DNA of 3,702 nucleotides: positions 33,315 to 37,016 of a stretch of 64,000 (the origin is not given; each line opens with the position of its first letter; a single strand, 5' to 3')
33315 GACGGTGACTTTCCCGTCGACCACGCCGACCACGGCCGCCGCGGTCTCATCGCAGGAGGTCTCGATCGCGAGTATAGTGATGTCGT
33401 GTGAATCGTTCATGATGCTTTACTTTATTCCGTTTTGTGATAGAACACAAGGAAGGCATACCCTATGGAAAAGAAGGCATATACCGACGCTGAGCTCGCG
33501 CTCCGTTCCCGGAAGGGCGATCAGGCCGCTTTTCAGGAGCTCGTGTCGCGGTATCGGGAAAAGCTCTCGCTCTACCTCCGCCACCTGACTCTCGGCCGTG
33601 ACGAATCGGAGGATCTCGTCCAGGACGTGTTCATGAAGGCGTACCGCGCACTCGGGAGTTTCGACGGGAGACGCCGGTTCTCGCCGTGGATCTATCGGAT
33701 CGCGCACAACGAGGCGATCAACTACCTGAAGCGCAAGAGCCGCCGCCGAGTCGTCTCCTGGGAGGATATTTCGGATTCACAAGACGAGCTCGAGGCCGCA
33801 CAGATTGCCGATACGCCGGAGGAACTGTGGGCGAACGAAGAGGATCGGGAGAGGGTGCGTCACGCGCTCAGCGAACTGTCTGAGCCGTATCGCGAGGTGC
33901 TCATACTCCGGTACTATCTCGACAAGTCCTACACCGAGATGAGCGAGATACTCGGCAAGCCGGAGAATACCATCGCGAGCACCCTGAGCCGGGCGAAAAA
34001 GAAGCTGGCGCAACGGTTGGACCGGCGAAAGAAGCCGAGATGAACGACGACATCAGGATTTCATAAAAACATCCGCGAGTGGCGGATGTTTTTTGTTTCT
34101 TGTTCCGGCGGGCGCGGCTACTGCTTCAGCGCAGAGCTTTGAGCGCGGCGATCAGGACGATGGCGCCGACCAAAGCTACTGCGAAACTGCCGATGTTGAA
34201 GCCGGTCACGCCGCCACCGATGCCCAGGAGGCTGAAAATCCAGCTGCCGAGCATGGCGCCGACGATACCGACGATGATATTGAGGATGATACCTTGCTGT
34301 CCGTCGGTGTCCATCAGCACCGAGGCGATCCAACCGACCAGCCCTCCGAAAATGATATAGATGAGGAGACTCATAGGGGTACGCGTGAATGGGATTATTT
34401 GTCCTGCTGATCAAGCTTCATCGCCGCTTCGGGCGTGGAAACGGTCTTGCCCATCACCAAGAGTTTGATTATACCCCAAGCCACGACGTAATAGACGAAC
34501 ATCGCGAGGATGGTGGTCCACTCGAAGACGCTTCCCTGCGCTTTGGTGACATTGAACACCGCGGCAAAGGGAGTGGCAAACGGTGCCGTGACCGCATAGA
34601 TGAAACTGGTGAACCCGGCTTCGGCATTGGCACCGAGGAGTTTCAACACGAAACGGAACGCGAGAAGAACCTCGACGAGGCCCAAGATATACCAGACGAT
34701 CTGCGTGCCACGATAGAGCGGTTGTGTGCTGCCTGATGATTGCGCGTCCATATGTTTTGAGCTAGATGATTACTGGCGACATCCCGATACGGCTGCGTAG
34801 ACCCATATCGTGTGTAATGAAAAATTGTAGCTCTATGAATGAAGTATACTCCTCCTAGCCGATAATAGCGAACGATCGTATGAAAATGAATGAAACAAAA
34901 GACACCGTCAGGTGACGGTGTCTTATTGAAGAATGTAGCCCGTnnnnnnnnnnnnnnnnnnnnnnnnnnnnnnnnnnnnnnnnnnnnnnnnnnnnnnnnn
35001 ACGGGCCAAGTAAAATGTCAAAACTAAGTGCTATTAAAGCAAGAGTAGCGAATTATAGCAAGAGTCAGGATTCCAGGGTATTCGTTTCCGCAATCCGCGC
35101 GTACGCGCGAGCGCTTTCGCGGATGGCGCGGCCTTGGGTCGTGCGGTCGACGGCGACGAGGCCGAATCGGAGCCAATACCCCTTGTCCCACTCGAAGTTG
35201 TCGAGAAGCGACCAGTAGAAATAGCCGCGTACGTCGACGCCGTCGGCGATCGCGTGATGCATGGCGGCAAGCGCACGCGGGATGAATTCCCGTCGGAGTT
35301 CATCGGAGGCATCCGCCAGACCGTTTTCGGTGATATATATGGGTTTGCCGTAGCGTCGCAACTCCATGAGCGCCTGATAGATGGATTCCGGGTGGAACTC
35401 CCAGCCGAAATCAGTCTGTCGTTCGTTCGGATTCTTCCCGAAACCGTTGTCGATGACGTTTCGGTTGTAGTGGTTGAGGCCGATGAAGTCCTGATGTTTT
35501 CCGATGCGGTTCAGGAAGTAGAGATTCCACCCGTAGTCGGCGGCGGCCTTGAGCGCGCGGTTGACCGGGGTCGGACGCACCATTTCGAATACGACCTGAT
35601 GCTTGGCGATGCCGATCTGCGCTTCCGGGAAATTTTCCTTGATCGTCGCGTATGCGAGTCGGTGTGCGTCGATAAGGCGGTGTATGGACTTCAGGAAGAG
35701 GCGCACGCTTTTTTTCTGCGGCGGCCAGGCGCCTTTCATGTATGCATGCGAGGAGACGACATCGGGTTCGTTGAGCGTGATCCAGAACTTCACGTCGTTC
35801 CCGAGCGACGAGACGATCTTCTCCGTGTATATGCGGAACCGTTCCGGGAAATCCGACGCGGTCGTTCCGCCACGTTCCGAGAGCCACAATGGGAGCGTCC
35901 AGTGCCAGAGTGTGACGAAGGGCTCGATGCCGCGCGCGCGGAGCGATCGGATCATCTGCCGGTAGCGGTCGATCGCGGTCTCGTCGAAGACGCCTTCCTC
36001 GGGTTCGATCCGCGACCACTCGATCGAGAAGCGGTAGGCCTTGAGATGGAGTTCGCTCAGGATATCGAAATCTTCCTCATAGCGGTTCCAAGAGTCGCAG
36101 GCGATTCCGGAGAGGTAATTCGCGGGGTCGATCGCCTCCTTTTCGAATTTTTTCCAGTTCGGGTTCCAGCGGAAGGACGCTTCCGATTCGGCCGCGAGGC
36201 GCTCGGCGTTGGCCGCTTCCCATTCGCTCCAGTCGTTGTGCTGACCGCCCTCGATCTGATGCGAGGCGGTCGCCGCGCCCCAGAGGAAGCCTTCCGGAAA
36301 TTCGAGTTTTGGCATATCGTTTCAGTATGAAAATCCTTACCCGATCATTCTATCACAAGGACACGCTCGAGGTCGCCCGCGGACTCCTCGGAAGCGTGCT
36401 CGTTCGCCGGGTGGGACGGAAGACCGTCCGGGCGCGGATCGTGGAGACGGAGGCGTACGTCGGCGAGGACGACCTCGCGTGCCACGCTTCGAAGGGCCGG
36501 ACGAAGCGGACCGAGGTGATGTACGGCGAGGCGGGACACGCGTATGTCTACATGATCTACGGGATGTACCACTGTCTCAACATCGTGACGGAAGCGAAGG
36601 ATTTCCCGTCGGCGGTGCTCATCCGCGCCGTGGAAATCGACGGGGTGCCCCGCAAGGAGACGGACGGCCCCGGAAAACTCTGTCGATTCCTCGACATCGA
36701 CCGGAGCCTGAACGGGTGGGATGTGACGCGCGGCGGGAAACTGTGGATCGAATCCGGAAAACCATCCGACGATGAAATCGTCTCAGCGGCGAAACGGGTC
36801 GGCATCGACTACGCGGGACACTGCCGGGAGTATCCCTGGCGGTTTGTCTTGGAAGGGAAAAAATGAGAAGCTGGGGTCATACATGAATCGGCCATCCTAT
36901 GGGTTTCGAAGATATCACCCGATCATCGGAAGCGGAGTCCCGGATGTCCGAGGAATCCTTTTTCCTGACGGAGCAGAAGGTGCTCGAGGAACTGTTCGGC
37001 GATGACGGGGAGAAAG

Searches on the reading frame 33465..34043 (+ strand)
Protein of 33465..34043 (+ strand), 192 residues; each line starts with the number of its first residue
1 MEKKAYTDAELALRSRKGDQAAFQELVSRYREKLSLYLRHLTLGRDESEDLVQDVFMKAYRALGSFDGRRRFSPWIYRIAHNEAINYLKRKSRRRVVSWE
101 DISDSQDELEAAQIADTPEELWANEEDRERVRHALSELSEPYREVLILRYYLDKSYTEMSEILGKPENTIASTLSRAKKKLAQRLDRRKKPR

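Call 97: search_protein_families(library=pfam, proteins=[window:33465-34043:+], max_evalue=0.00001)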
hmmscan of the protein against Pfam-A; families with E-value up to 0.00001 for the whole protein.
window:33465-34043:+ (192 aa): 3 families
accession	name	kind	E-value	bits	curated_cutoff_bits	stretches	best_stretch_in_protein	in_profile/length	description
PF04542.20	Sigma70_r2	-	1.1e-17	64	24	1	26-94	1-71/71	Sigma-70 region 2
PF08281.18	Sigma70_r4_2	-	3.8e-17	62.1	25.7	1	128-181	1-54/54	Sigma-70, region 4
PF04545.22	Sigma70_r4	-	2.1e-07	30.8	24.1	1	134-181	1-48/50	Sigma-70, region 4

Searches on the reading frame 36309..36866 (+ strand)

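Call 97: search_protein_families(library=pfam, proteins=[window:36309-36866:+], max_evalue=0.00001)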
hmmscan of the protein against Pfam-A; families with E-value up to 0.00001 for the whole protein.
window:36309-36866:+ (185 aa): 1 family
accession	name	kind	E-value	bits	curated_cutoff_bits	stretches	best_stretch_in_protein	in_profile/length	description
PF02245.21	Pur_DNA_glyco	-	6e-61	205.4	27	1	13-184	1-180/181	Methylpurine-DNA glycosylase (MPG)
